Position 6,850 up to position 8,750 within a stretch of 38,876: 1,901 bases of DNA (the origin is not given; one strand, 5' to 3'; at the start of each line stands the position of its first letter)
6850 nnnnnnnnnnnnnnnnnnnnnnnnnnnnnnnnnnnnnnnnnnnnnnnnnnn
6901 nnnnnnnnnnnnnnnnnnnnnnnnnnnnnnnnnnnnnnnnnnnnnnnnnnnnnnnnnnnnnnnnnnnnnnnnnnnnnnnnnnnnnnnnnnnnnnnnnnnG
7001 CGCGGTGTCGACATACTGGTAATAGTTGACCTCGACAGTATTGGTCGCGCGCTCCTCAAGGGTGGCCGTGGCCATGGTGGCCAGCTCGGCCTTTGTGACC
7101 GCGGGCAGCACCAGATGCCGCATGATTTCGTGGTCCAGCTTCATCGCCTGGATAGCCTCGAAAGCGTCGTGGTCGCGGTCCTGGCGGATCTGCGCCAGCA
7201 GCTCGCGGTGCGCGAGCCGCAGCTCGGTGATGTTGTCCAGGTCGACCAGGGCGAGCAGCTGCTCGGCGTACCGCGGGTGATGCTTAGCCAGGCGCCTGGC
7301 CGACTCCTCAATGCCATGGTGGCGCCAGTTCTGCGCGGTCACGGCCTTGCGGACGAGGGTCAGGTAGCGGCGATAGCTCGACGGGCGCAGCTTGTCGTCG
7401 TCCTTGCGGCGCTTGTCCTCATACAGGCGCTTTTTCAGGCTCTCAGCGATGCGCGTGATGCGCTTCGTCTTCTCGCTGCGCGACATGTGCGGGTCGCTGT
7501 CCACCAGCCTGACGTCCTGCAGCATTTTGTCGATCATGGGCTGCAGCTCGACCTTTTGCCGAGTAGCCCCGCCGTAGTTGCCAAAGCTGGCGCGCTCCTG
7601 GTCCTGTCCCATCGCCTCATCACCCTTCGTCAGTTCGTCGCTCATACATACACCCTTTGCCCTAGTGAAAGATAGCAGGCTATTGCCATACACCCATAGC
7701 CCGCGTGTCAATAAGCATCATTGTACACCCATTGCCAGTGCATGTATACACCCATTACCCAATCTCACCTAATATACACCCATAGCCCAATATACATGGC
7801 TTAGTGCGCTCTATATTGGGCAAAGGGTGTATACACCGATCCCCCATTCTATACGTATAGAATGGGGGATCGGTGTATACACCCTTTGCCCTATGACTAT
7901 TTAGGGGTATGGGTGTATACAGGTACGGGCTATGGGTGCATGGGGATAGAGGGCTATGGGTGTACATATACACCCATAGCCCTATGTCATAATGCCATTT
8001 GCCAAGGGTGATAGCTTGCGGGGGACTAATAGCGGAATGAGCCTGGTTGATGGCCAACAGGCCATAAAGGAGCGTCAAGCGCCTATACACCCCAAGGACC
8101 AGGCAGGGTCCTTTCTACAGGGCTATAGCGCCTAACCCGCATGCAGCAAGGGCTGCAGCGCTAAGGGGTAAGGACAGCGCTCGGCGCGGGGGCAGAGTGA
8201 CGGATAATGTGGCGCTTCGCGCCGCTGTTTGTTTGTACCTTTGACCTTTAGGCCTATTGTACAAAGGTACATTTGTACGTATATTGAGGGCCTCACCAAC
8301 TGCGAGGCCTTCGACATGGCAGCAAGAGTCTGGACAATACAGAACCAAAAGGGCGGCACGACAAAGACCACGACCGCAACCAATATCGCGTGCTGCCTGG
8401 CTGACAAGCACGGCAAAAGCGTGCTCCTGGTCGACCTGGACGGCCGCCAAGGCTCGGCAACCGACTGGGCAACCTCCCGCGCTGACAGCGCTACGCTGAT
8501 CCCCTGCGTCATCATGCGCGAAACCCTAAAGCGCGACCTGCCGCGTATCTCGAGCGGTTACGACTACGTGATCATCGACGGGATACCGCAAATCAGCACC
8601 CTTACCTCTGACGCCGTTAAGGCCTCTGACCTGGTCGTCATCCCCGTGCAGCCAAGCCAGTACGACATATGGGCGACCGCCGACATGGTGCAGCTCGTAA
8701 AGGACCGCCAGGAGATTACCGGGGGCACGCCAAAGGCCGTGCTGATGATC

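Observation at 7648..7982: Symmetric array of about 11 copies of a 16-mer around the tel site, with one copy abutting the telN start codon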

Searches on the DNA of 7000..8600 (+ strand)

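Call 5: search_dna_similar(query=window:7000-8600:+, collection=phages, mode=distant, max_rows=30)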
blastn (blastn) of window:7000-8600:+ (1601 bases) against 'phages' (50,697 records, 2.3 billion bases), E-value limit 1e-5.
Records with a match: 4; places in all: 6; records where one place covers at least 80% of the query: 0.
Best place of each record, by identity: 60-80% 4.
By first word of the organism name: Halomonas 2; Vibrio 2.
By host as written in the record: - 1; Halomonas aquamarina 1; Vibrio parahaemolyticus O3:K6 1; Vibrio parahaemolyticus 1.
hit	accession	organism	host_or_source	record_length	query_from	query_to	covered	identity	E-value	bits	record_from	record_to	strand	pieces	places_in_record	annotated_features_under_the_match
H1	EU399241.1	Halomonas phage phiHAP-1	-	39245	24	920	35%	69.8%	5e-39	233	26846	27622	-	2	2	protelomerase | repeat_region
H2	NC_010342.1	Halomonas phage phiHAP-1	Halomonas aquamarina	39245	24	920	35%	69.8%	5e-39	233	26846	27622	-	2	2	protelomerase | repeat_region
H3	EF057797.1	Vibrio phage VP882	Vibrio parahaemolyticus O3:K6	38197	104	427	20%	68.4%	5e-20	106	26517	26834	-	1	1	protelomerase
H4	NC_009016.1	Vibrio phage VP882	Vibrio parahaemolyticus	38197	104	427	20%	68.4%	5e-20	106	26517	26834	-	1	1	protelomerase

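Call 7: get_annotated_region(hit=H2, flank=4000)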
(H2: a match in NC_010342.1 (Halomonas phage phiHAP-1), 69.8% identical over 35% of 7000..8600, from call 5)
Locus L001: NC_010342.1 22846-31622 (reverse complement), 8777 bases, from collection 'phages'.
description: Halomonas phage phiHAP-1, complete genome.
organism: Halomonas phage phiHAP-1 (NCBI taxid 2914010)
taxonomy: Viruses; Duplodnaviria; Heunggongvirae; Uroviricota; Caudoviricetes; Hapunavirus; Hapunavirus HAP1
host: Halomonas aquamarina; source: -; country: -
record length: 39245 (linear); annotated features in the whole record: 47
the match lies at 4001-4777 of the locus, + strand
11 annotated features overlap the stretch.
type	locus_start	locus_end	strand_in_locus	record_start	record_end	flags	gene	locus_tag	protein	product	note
CDS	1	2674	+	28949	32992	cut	-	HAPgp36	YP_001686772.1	replication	ORF36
CDS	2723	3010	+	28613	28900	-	-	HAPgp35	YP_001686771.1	hypothetical protein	ORF35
CDS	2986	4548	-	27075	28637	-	-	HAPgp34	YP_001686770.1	protelomerase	similar to VP882, N15, PY54, and VHML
repeat_region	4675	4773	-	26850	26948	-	-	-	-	-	-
CDS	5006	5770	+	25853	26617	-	-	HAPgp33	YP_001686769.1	ParA-like partition protein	ParA proteins are involved in plasmid partition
CDS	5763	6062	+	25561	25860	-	-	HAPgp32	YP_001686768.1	hypothetical protein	ORF32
CDS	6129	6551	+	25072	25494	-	-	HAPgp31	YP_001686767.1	hypothetical protein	ORF31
CDS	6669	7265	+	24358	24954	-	-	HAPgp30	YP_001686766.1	hypothetical protein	similar to phage P27; ORF30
CDS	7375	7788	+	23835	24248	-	-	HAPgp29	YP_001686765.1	hypothetical protein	ORF29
CDS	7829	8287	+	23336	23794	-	-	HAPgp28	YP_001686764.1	hypothetical protein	ORF28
CDS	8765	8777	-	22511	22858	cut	-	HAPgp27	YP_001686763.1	hypothetical protein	ORF27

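Call 8: get_annotated_region(hit=H4, flank=4000)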
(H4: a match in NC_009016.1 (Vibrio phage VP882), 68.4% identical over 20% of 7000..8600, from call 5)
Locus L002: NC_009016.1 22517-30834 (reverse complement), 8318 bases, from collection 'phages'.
description: Vibrio phage VP882, complete genome.
organism: Vibrio phage VP882 (NCBI taxid 2913982)
taxonomy: Viruses; Duplodnaviria; Heunggongvirae; Uroviricota; Caudoviricetes; Hapunavirus; Hapunavirus VP882
host: Vibrio parahaemolyticus; source: -; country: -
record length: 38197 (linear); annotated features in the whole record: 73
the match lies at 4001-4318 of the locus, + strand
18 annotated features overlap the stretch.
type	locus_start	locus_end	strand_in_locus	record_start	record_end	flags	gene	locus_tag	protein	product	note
CDS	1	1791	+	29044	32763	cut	-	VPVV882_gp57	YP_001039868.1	replication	-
CDS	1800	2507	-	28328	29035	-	-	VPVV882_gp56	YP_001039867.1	transcriptional regulator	LuxR family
CDS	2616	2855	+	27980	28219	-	-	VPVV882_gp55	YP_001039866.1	hypothetical protein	-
CDS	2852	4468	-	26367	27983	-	-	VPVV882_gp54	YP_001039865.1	protelomerase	-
CDS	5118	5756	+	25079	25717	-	-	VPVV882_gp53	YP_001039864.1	ParA-like partition protein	ParA proteins are involved in plasmid partition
CDS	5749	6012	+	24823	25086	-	-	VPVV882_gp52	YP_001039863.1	putative phage-related protein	-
CDS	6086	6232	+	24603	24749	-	-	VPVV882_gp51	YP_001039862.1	putative phage-related protein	-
CDS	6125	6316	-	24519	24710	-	-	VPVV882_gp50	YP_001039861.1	hypothetical protein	-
CDS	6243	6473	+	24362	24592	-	-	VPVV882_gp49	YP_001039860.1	hypothetical protein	-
CDS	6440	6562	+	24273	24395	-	-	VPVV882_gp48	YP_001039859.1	hypothetical protein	-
CDS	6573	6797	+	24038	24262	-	-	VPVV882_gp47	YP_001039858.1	hypothetical protein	-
CDS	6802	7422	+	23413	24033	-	-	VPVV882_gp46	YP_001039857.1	DNA polymerase exonuclease subunit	-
CDS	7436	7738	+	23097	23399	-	-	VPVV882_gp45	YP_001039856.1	putative phage-related protein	-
CDS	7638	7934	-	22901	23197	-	-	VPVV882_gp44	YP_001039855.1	hypothetical protein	-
CDS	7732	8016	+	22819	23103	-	-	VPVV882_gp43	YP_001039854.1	hypothetical protein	-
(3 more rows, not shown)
